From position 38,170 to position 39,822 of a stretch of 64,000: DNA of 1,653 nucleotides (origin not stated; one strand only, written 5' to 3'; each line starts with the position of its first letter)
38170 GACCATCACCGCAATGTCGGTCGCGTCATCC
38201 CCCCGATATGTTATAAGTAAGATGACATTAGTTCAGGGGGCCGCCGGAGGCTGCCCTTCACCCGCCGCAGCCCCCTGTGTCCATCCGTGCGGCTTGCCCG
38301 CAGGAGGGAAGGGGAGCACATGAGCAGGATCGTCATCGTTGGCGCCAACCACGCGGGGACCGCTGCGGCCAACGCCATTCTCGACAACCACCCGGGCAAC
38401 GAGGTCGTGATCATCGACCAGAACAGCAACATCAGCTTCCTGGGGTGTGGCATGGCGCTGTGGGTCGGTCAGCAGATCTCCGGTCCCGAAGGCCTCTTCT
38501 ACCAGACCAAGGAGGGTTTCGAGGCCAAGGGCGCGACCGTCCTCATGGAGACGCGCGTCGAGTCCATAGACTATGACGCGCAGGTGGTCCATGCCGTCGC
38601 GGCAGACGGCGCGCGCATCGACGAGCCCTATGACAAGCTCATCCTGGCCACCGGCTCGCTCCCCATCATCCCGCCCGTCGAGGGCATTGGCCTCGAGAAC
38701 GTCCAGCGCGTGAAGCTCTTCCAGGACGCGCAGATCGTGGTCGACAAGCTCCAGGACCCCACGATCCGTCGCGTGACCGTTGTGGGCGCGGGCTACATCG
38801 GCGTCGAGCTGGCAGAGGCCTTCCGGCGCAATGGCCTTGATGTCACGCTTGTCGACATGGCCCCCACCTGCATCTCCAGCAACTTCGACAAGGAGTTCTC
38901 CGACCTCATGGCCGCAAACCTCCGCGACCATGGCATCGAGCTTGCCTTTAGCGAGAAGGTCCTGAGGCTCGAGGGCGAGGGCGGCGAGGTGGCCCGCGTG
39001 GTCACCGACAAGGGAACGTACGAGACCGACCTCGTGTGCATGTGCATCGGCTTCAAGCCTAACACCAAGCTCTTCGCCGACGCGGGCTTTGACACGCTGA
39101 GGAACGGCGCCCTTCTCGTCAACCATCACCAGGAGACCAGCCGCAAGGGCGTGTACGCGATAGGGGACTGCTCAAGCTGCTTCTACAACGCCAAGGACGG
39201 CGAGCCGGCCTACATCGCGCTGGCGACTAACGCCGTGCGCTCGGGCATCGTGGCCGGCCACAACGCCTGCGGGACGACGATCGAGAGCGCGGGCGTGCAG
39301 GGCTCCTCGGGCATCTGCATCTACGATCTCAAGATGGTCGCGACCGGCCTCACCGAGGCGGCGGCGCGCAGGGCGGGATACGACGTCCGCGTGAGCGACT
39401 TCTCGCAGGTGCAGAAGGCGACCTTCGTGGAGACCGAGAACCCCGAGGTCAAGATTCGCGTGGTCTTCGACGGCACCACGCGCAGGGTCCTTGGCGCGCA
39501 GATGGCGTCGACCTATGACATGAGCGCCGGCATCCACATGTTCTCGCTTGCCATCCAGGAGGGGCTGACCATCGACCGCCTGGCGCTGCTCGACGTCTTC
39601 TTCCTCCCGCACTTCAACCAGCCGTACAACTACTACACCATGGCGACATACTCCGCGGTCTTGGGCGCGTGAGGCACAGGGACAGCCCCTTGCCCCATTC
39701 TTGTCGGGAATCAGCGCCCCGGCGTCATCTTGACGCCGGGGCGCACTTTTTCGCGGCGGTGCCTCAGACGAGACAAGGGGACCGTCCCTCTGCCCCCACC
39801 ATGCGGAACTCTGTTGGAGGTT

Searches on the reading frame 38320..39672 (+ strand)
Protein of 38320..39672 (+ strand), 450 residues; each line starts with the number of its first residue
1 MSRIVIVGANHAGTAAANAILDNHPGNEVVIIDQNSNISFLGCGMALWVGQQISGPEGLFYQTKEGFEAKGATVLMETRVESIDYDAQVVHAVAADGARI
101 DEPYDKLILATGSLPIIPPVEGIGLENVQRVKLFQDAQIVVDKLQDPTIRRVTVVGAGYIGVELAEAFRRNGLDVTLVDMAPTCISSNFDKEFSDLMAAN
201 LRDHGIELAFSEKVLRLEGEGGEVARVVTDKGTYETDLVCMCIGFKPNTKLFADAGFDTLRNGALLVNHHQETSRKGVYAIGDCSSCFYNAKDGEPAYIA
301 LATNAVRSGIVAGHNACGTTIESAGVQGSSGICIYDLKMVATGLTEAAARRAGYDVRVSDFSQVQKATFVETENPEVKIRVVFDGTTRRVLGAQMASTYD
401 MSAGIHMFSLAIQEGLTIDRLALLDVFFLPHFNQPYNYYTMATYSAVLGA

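Call 35: find_encoding_contigs(protein=window:38320-39672:+, flank=10000, max_places=10)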
Protein window:38320-39672:+ (450 aa): 8 contigs read that carry it; 8 places shown.
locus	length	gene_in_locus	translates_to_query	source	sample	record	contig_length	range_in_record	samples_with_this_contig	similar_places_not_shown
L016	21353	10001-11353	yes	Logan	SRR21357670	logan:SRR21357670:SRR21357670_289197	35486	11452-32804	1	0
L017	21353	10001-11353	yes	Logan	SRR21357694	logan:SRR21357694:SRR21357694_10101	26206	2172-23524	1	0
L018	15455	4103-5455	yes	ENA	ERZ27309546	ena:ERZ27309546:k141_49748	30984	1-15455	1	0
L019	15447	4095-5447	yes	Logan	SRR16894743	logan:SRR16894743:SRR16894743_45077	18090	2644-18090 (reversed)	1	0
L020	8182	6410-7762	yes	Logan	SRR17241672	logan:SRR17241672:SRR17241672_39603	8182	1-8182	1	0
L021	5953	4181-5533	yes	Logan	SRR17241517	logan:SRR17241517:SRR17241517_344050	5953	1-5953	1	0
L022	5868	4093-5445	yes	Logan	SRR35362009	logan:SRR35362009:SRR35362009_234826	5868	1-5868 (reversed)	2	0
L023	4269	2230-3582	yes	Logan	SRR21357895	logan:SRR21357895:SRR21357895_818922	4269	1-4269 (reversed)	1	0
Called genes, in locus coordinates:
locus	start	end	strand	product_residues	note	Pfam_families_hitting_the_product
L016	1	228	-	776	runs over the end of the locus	PF02705:K_trans, PF22776:K_trans_C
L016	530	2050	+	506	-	PF00450:Peptidase_S10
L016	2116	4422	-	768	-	PF22020:RlmL_1st, PF02926:THUMP, PF03602:Cons_hypoth95 (faint), PF01170:UPF0020 (weak), PF10672:Methyltrans_SAM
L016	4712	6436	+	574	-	PF02878:PGM_PMM_I, PF02879:PGM_PMM_II, PF02880:PGM_PMM_III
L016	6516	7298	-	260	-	PF13350:Y_phosphatase3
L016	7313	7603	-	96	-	-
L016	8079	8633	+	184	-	PF01451:LMWPc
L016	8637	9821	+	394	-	PF01136:Peptidase_U32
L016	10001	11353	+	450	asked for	PF01266:DAO (faint), PF02254:TrkA_N (faint), PF02737:3HCDH_N (faint), PF03486:HI0933_like (faint), PF07992:Pyr_redox_2, PF13738:Pyr_redox_3, PF00070:Pyr_redox, PF02852:Pyr_redox_dim, +3 more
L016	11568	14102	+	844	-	PF00580:UvrD-helicase, PF01443:Viral_helicase1 (faint), PF13245:AAA_19, PF13604:AAA_30 (faint), PF13361:UvrD_C, PF13538:UvrD_C_2, PF21196:PcrA_UvrD_tudor (weak)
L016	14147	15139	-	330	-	-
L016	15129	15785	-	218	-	PF00005:ABC_tran, PF02463:SMC_N (faint), PF13304:AAA_21 (faint)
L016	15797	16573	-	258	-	-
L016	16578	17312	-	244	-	-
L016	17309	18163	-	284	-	-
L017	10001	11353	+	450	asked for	PF01266:DAO (faint), PF02254:TrkA_N (faint), PF02737:3HCDH_N (faint), PF03486:HI0933_like (faint), PF07992:Pyr_redox_2, PF13738:Pyr_redox_3, PF00070:Pyr_redox, PF02852:Pyr_redox_dim, +3 more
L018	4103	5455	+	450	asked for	PF01266:DAO (faint), PF02254:TrkA_N (faint), PF02737:3HCDH_N (faint), PF03486:HI0933_like (faint), PF07992:Pyr_redox_2, PF13738:Pyr_redox_3, PF00070:Pyr_redox, PF02852:Pyr_redox_dim, +3 more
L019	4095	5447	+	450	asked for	PF01266:DAO (faint), PF02254:TrkA_N (faint), PF02737:3HCDH_N (faint), PF03486:HI0933_like (faint), PF07992:Pyr_redox_2, PF13738:Pyr_redox_3, PF00070:Pyr_redox, PF02852:Pyr_redox_dim, +3 more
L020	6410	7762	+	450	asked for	PF01266:DAO (faint), PF02254:TrkA_N (faint), PF02737:3HCDH_N (faint), PF03486:HI0933_like (faint), PF07992:Pyr_redox_2, PF13738:Pyr_redox_3, PF00070:Pyr_redox, PF02852:Pyr_redox_dim, +3 more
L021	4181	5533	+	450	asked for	PF01266:DAO (faint), PF02254:TrkA_N (faint), PF02737:3HCDH_N (faint), PF03486:HI0933_like (faint), PF07992:Pyr_redox_2, PF13738:Pyr_redox_3, PF00070:Pyr_redox, PF02852:Pyr_redox_dim, +3 more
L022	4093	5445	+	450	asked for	PF01266:DAO (faint), PF02254:TrkA_N (faint), PF02737:3HCDH_N (faint), PF03486:HI0933_like (faint), PF07992:Pyr_redox_2, PF13738:Pyr_redox_3, PF00070:Pyr_redox, PF02852:Pyr_redox_dim, +3 more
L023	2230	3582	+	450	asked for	PF01266:DAO (faint), PF02254:TrkA_N (faint), PF02737:3HCDH_N (faint), PF03486:HI0933_like (faint), PF07992:Pyr_redox_2, PF13738:Pyr_redox_3, PF00070:Pyr_redox, PF02852:Pyr_redox_dim, +3 more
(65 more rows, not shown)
